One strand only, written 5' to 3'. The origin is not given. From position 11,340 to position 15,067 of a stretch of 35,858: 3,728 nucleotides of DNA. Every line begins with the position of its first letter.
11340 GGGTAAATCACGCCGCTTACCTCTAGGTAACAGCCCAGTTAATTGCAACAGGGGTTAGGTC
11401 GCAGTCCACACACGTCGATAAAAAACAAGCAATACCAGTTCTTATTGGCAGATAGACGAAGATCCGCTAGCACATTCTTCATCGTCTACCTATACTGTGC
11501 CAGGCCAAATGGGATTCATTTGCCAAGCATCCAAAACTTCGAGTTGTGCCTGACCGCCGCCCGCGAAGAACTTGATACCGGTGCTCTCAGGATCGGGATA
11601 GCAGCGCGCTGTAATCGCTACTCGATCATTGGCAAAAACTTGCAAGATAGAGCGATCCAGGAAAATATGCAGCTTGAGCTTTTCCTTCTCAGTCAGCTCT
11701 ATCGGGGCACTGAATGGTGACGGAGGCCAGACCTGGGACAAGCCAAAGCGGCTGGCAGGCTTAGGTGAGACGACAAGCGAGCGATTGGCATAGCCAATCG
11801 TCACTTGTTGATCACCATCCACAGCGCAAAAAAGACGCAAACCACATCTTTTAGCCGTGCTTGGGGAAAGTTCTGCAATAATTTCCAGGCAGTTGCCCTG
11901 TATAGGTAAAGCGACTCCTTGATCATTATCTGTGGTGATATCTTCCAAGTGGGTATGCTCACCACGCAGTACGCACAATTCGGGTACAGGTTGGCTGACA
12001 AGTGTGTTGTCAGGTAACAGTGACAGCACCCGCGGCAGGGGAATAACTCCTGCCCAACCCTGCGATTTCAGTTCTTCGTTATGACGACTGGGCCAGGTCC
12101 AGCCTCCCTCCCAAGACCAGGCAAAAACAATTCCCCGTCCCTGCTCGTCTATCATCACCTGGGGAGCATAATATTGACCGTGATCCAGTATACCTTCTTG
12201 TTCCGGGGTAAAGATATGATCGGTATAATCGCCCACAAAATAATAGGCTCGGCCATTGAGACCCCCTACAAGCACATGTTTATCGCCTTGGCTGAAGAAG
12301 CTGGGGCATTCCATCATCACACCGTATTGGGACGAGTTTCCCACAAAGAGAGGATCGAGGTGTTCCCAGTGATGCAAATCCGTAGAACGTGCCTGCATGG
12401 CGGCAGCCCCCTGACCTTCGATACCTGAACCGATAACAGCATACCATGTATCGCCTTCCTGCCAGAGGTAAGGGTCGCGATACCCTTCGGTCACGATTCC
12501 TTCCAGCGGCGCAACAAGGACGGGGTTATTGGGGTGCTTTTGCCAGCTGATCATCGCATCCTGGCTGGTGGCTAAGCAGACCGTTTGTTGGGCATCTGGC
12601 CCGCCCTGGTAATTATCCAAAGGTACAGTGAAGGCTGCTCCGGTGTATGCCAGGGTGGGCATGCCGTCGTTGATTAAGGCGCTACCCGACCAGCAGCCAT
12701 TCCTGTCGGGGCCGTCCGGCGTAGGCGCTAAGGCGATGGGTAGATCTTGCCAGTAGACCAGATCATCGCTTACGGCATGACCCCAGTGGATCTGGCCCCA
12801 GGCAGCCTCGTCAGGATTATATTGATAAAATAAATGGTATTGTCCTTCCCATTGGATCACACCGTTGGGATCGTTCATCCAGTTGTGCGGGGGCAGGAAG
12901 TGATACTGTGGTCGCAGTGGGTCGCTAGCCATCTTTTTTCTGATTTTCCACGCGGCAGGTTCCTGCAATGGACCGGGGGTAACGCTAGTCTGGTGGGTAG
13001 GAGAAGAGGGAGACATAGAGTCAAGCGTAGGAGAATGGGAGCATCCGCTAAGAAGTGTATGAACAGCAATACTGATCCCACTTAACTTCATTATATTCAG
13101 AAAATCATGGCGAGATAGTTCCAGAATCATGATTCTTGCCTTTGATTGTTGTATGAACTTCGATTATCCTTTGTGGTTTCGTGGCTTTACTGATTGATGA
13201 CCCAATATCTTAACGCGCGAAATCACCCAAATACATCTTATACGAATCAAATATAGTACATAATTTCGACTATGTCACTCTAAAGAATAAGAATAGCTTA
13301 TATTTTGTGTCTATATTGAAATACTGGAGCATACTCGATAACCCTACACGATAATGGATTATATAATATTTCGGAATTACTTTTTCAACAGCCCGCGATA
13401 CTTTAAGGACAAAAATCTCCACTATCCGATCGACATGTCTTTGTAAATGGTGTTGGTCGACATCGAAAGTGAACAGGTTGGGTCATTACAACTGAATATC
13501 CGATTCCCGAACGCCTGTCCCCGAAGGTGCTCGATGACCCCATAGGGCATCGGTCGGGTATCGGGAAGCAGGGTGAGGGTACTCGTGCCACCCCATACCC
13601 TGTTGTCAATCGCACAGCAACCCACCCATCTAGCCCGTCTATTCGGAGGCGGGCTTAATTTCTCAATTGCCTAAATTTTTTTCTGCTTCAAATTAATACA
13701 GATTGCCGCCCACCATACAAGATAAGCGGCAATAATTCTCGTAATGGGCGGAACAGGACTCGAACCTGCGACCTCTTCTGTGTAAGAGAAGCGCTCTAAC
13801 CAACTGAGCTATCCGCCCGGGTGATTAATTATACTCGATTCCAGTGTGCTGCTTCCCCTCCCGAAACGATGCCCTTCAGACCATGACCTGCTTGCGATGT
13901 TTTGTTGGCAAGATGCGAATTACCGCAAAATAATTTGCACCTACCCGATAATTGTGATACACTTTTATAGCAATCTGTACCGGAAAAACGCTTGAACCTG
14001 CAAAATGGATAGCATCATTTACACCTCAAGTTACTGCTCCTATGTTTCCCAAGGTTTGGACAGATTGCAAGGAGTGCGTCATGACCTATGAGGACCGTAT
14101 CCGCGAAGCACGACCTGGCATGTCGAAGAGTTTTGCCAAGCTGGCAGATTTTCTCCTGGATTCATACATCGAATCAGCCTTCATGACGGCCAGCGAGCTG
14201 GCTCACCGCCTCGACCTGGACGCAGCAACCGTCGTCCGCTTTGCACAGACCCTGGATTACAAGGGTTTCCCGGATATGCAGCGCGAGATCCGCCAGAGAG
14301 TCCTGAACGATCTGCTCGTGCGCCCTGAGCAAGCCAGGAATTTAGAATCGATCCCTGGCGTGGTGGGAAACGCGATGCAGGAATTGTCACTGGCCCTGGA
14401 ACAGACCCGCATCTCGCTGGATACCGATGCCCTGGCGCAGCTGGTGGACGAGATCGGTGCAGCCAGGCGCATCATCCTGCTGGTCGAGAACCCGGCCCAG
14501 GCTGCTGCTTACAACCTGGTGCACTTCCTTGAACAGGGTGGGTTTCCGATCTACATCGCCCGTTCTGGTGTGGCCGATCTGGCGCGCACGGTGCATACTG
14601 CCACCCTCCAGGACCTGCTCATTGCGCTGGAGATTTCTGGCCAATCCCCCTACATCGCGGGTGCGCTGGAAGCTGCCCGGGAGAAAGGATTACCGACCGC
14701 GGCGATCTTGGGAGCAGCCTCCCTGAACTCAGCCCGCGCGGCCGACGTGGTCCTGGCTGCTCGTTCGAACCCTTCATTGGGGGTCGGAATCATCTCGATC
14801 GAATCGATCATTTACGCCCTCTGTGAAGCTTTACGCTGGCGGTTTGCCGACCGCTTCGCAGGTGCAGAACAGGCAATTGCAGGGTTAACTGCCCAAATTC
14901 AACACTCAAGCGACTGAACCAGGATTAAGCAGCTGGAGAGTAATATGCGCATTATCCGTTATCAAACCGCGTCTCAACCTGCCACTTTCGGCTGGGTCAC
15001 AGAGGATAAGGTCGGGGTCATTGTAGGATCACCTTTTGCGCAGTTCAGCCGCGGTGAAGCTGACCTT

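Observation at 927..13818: tRNA-Val 3'-half direct repeats mark a roughly 12.8-kb (possibly composite) integrated island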

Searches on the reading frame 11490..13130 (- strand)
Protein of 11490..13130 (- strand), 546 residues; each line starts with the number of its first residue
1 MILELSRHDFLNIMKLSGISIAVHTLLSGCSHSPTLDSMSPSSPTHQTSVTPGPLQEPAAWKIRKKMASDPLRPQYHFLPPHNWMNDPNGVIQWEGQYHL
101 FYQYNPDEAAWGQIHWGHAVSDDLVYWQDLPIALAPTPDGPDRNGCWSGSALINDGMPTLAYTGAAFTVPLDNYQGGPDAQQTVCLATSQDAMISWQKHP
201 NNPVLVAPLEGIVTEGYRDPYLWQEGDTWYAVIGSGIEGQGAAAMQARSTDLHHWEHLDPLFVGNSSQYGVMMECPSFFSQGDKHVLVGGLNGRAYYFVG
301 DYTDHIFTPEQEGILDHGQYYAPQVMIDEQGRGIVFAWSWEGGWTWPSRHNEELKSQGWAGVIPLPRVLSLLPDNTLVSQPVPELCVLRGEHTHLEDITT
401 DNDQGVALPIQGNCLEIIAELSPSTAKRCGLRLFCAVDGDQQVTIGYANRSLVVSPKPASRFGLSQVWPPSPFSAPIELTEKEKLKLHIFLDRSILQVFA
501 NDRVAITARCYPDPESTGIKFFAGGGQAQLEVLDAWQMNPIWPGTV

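Call 11: search_protein_families(library=pfam, proteins=[window:11490-13130:-])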
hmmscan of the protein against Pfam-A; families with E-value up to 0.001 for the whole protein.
window:11490-13130:- (546 aa): 2 families
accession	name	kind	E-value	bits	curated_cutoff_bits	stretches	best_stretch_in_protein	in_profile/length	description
PF00251.26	Glyco_hydro_32N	-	1.2e-74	252.1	22.1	1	77-381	1-307/307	Glycosyl hydrolases family 32 N-terminal domain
PF08244.19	Glyco_hydro_32C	-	1.8e-23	83.7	21.9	1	388-537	5-158/158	Glycosyl hydrolases family 32 C terminal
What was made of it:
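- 11490..13130 (-): GH32 fructosidase gene, the only gene of the tRNA-proximal segment. call 11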

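Call 66: find_encoding_contigs(protein=window:11490-13130:-, flank=10000, max_places=8)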
Protein window:11490-13130:- (546 aa): 4 contigs read that carry it; 4 places shown.
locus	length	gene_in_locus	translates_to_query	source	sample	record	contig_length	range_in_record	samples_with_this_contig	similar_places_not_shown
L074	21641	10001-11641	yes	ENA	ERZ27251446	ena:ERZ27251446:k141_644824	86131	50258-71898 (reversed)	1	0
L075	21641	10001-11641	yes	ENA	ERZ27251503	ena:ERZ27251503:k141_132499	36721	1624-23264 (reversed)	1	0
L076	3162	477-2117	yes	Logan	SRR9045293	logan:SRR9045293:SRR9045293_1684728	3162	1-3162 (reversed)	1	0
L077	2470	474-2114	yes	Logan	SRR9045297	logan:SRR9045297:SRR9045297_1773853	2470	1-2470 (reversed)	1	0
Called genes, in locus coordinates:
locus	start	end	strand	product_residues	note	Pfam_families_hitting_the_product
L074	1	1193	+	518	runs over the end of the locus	-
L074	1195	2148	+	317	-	PF00294:PfkB, PF08543:Phos_pyr_kin (weak)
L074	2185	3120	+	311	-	PF04227:Indigoidine_A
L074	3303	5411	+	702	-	PF00496:SBP_bac_5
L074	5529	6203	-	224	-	PF03483:B3_4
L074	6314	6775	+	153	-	-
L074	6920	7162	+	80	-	-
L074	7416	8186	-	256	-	PF10370:Rv2993c-like_N, PF01557:FAA_hydrolase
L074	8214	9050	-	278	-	PF01418:HTH_6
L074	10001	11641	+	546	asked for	PF22847:Glyco_hydro_43_rel (faint), PF00251:Glyco_hydro_32N, PF08244:Glyco_hydro_32C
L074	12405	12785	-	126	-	PF01475:FUR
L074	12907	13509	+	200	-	PF02663:FmdE, PF01258:zf-dskA_traR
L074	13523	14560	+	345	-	PF01073:3Beta_HSD, PF01370:Epimerase, PF04321:RmlD_sub_bind, PF13460:NAD_binding_10, PF16363:GDP_Man_Dehyd, PF02719:Polysacc_synt_2 (weak), PF07993:NAD_binding_4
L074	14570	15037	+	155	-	PF01980:TrmO_N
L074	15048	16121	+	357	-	PF01032:FecCD, PF00950:ABC-3 (weak)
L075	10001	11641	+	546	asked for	PF22847:Glyco_hydro_43_rel (faint), PF00251:Glyco_hydro_32N, PF08244:Glyco_hydro_32C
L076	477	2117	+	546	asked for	PF22847:Glyco_hydro_43_rel (faint), PF00251:Glyco_hydro_32N, PF08244:Glyco_hydro_32C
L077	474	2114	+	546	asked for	PF22847:Glyco_hydro_43_rel (faint), PF00251:Glyco_hydro_32N, PF08244:Glyco_hydro_32C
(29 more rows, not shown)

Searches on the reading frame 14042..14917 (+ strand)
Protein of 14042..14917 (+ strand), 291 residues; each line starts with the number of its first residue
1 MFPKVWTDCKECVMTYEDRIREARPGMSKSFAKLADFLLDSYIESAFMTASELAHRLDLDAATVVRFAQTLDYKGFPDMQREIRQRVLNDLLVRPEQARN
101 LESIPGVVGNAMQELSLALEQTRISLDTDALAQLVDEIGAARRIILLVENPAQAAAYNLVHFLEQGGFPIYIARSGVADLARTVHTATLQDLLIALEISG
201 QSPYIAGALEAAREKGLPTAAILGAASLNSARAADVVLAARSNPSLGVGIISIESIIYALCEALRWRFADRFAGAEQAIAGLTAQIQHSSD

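Call 11: search_protein_families(library=pfam, proteins=[window:14042-14917:+])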
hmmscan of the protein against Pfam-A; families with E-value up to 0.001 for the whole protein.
window:14042-14917:+ (291 aa): 3 families
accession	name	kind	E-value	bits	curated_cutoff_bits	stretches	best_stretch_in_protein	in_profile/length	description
PF01418.23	HTH_6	-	5.3e-12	46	28.3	1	14-85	1-72/77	Helix-turn-helix domain, rpiR family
PF01380.27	SIS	-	3e-05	24.3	25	1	141-264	5-128/131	SIS domain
PF09339.16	HTH_IclR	-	0.00037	20.6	22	0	48-76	19-47/52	IclR helix-turn-helix domain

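Call 12: find_encoding_contigs(protein=window:14042-14917:+, flank=10000, max_places=10)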
Protein window:14042-14917:+ (291 aa): no gene with exactly this product is on record in the collection.

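Call 14: find_related_loci(query=window:14042-14917:+, collection=genome_contigs, flank=10000)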
Query window:14042-14917:+ (291 aa) in genome_contigs; peptide patterns used: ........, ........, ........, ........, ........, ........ (x = any residue, [..] = any of these).
203 stretches matched a pattern; 43 encode a relative of the query (tblastn E <= 1e-3); 43 distinct loci.
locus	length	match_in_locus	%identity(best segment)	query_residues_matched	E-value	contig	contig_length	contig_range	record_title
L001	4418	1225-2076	90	8-291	9e-180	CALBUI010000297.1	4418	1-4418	MAG: uncultured Anaerolineales bacterium isolate N4_Bin_METABAT__171_1 genome assembly, contig: c_000005672823, whole ge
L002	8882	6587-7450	90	4-291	4e-173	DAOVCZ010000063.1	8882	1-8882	MAG TPA_asm: Chloroflexota bacterium isolate CSMAG_1044 CSMAG_1044_k141_2794570_length_8882_cov_8.3166, whole genome sho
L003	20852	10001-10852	90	8-291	2e-172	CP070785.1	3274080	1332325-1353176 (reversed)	MAG: Chloroflexota bacterium isolate bin156 chromosome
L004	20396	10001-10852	90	8-291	2e-172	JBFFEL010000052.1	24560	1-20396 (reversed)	MAG: Anaerolineales bacterium isolate Mix_mud13.2021.11.71 k141_2945141_length_24560_cov_13.0000, whole genome shotgun s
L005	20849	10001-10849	89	6-288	7e-170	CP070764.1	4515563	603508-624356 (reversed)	MAG: Chloroflexota bacterium isolate bin26 chromosome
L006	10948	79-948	86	1-291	4e-162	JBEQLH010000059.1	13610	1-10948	MAG: Anaerolineales bacterium isolate Y22TTR21b10o NODE_397_length_13610_cov_7.863667, whole genome shotgun sequence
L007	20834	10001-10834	85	14-291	2e-150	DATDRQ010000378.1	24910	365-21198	MAG TPA_asm: Anaerolineales bacterium isolate SMAG_U7981 k141_1558657, whole genome shotgun sequence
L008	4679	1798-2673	81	1-291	2e-150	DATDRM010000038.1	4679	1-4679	MAG TPA_asm: Anaerolineales bacterium isolate SMAG_U7977 k141_1859076, whole genome shotgun sequence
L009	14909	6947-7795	79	9-291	6e-145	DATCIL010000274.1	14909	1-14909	MAG TPA_asm: Anaerolineales bacterium isolate SMAG_U7858 k141_3584810, whole genome shotgun sequence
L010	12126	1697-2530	79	14-291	3e-140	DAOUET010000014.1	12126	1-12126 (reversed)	MAG TPA_asm: Anaerolineales bacterium isolate N7_331 k137_1368711, whole genome shotgun sequence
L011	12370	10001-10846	75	10-291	5e-138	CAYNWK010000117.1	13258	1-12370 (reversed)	MAG TPA_asm: uncultured Anaerolineaceae bacterium isolate SRP214966_co2_130 genome assembly, contig: NODE_7694_length_13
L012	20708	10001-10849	69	9-291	5e-130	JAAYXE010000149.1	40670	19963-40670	MAG: Chloroflexota bacterium isolate AS02xzSISU_56 37140_AS02, whole genome shotgun sequence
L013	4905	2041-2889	66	9-291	9e-128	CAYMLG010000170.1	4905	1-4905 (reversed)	MAG TPA_asm: uncultured Anaerolineaceae bacterium isolate binchicken_co350_84 genome assembly, contig: NODE_17896_length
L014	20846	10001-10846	66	7-288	6e-126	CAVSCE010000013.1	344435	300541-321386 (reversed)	MAG: uncultured Chloroflexia bacterium isolate MFD02979.bin.2.112 genome assembly, contig: contig_68180, whole genome sh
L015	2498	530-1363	67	14-291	8e-132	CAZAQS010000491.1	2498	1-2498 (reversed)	MAG TPA_asm: uncultured Anaerolineaceae bacterium isolate SRP217488_co1_79 genome assembly, contig: NODE_66626_length_24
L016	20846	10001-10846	66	10-291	6e-125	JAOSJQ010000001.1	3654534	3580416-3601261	MAG: Anaerolineales bacterium isolate FR_7 FR-Anaerolineales-1_s1, whole genome shotgun sequence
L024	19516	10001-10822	65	15-288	4e-119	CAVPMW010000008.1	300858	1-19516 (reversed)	MAG: uncultured Chloroflexia bacterium isolate MFD10007.bin.2.126 genome assembly, contig: contig_19317, whole genome sh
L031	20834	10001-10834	69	11-288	1e-115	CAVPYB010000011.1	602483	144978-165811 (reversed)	MAG: uncultured Chloroflexia bacterium isolate MFD09964.bin.2.153 genome assembly, contig: contig_49091, whole genome sh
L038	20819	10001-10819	62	10-282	3e-107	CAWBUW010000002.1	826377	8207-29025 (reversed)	MAG: uncultured Chloroflexia bacterium isolate MFD03899.bin.1.41 genome assembly, contig: contig_14315, whole genome sho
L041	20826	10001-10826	69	14-288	3e-100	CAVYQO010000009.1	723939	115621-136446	MAG: uncultured Chloroflexia bacterium isolate MFD04716.bin.2.130 genome assembly, contig: contig_17929, whole genome sh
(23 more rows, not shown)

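Call 23: search_protein_families(library=pfam, proteins=[L003:7697-9580:+, L004:8341-9375:+, L010:559-1203:+, L014:6040-6879:+, L016:8251-9525:+, L024:5245-6510:-, L038:8400-9548:+, L041:8340-9554:-, L009:3712-5709:+, L031:487-2487:-], max_evalue=0.01)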
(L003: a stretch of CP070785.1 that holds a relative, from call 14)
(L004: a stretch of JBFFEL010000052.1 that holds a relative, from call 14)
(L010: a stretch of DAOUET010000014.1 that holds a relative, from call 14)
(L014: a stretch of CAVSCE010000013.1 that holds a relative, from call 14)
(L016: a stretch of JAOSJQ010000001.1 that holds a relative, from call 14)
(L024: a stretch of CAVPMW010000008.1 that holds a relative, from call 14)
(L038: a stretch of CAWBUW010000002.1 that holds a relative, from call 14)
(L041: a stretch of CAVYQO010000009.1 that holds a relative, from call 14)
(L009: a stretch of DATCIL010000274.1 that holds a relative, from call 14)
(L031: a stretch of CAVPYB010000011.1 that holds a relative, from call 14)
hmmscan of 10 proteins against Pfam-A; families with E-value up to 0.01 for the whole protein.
L003:7697-9580:+ (627 aa): 2 families
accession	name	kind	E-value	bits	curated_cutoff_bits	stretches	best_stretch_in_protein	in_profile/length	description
PF00266.25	Aminotran_5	-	2e-143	478.3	21.5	1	33-396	1-364/371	Aminotransferase class-V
PF00589.27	Phage_integrase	-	1e-21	77.9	27.1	1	432-597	25-168/172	Phage integrase family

L004:8341-9375:+ (344 aa): 8 families
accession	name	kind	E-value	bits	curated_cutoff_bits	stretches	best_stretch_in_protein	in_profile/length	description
PF16363.11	GDP_Man_Dehyd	-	4.2e-62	211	27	1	10-326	1-331/332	GDP-mannose 4,6 dehydratase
PF01370.27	Epimerase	-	2.6e-57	194.4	20.9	1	9-250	1-240/240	NAD dependent epimerase/dehydratase family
PF02719.21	Polysacc_synt_2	-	4.3e-22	79.1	20.2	2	9-123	1-125/293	Polysaccharide biosynthesis protein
PF07993.18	NAD_binding_4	-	6e-14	52.3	20.1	1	69-194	82-216/258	Male sterility protein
PF01073.25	3Beta_HSD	-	4.4e-10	39.5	22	1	10-134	1-126/280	3-beta hydroxysteroid dehydrogenase/isomerase family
PF04321.23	RmlD_sub_bind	-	9.4e-10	38.5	27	1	8-272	2-235/287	RmlD substrate binding domain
PF00106.31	adh_short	-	0.0031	17.5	26.6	1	8-76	2-71/195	short chain dehydrogenase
PF03435.24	Sacchrp_dh_NADP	-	0.0043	17.8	25.1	1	10-93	2-86/129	Saccharopine dehydrogenase NADP binding domain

L010:559-1203:+ (214 aa): 1 family
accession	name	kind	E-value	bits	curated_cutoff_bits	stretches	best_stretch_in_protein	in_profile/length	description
PF00589.27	Phage_integrase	-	2.8e-27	96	27.1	1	7-188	6-168/172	Phage integrase family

L014:6040-6879:+ (279 aa): 1 family
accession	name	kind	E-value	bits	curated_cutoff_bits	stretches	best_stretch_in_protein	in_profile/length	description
PF03631.20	Virul_fac_BrkB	-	3.3e-38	132.3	33.7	1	19-266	6-251/259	Virulence factor BrkB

L016:8251-9525:+ (424 aa): 3 families
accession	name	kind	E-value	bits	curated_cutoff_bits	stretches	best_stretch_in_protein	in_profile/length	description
PF01546.33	Peptidase_M20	-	1.7e-31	110.2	24.6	1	97-416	1-205/206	Peptidase family M20/M25/M40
PF04389.22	Peptidase_M28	-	4.4e-09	36.8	21.3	1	82-179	1-77/193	Peptidase family M28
PF07687.19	M20_dimer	-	9.1e-08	32.5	21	1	204-309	5-101/107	Peptidase dimerisation domain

L024:5245-6510:- (421 aa): 3 families
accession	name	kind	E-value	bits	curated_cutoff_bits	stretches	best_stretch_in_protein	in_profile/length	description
PF00072.30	Response_reg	-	5.5e-30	104.2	30.2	1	24-132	1-110/111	Response regulator receiver domain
PF00535.33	Glycos_transf_2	-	5.2e-24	85.5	23.3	1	159-315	1-165/168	Glycosyl transferase family 2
PF13641.12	Glyco_tranf_2_3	-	3.1e-05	24.6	27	1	156-307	1-152/230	Glycosyltransferase like family 2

L038:8400-9548:+ (382 aa): 2 families
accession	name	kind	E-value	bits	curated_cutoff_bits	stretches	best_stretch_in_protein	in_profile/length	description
PF00589.27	Phage_integrase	-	1.2e-23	84.2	27.1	1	171-354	3-168/172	Phage integrase family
PF14659.12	Phage_int_SAM_3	-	1.3e-10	41.7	22.6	1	64-120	1-57/58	Phage integrase, N-terminal SAM-like domain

L041:8340-9554:- (404 aa): 1 family
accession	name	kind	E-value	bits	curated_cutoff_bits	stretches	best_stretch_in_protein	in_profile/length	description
PF00211.25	Guanylate_cyc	-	6.6e-59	199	21.9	1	227-402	4-181/183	Adenylate and Guanylate cyclase catalytic domain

L009:3712-5709:+ (665 aa): 2 families
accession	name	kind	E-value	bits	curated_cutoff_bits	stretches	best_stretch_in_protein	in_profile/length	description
PF07731.20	Cu-oxidase_2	-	5.5e-21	75.2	20.4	1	555-656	35-134/137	Multicopper oxidase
PF07732.21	Cu-oxidase_3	-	0.00041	20.8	21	0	232-270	82-116/119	Multicopper oxidase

L031:487-2487:- (666 aa): 3 families
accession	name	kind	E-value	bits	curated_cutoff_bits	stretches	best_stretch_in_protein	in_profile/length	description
PF17874.7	TPR_MalT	-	1.4e-12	48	45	1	480-629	2-154/336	MalT-like TPR region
PF13191.12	AAA_16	-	3.3e-06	28.1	32.6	1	28-165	12-166/167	AAA ATPase domain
PF25199.1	nSTAND_NTPase5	-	0.0041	17.4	34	0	15-58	20-61/145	Novel STAND NTPase 5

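Call 71: find_encoding_contigs(protein=window:14081-14917:+, flank=10000, max_places=10)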
Protein window:14081-14917:+ (278 aa): 15 contigs read that carry it; 10 places shown.
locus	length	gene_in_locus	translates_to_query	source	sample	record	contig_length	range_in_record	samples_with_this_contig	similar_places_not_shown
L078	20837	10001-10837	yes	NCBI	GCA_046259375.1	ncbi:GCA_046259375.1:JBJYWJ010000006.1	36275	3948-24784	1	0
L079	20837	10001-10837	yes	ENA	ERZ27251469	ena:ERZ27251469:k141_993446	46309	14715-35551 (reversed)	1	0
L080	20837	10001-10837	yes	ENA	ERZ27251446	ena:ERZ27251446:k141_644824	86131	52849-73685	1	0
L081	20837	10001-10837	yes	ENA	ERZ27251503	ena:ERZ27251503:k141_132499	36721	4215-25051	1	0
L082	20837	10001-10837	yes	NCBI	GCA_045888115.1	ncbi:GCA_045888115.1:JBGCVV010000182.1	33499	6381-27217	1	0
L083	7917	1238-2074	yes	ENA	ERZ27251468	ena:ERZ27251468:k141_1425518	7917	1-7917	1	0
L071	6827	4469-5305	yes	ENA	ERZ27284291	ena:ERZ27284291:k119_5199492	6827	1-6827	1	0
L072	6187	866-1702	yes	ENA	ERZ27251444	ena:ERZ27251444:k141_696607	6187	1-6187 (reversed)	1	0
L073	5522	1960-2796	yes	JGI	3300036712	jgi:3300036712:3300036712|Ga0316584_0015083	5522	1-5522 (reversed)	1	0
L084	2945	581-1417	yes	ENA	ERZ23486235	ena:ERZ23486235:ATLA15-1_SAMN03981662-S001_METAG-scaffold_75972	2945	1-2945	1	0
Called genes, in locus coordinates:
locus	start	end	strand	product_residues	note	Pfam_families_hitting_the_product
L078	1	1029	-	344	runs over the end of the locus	PF08100:Dimerisation, PF00891:Methyltransf_2, PF13489:Methyltransf_23 (weak), PF13649:Methyltransf_25, PF13847:Methyltransf_31 (weak)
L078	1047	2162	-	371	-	PF01497:Peripla_BP_2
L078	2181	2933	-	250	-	PF00005:ABC_tran, PF13304:AAA_21 (faint)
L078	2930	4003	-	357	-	PF01032:FecCD, PF00950:ABC-3 (weak)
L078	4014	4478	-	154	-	PF01980:TrmO_N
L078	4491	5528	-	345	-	PF01073:3Beta_HSD, PF01370:Epimerase, PF04321:RmlD_sub_bind, PF13460:NAD_binding_10, PF16363:GDP_Man_Dehyd, PF02719:Polysacc_synt_2 (weak), PF07993:NAD_binding_4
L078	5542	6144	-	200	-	PF02663:FmdE, PF01258:zf-dskA_traR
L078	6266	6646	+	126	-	PF01475:FUR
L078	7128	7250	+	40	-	-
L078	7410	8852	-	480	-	PF00251:Glyco_hydro_32N, PF22847:Glyco_hydro_43_rel (faint), PF08244:Glyco_hydro_32C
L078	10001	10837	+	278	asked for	PF01418:HTH_6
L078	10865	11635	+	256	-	PF10370:Rv2993c-like_N, PF01557:FAA_hydrolase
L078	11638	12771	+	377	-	-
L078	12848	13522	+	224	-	PF03483:B3_4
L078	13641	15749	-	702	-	PF00496:SBP_bac_5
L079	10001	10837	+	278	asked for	PF01418:HTH_6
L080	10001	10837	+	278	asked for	PF01418:HTH_6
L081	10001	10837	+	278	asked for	PF01418:HTH_6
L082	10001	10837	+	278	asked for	PF01418:HTH_6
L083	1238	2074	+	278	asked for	PF01418:HTH_6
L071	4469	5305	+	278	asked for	PF01418:HTH_6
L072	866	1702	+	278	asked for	PF01418:HTH_6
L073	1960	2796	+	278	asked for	PF01418:HTH_6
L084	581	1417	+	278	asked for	PF01418:HTH_6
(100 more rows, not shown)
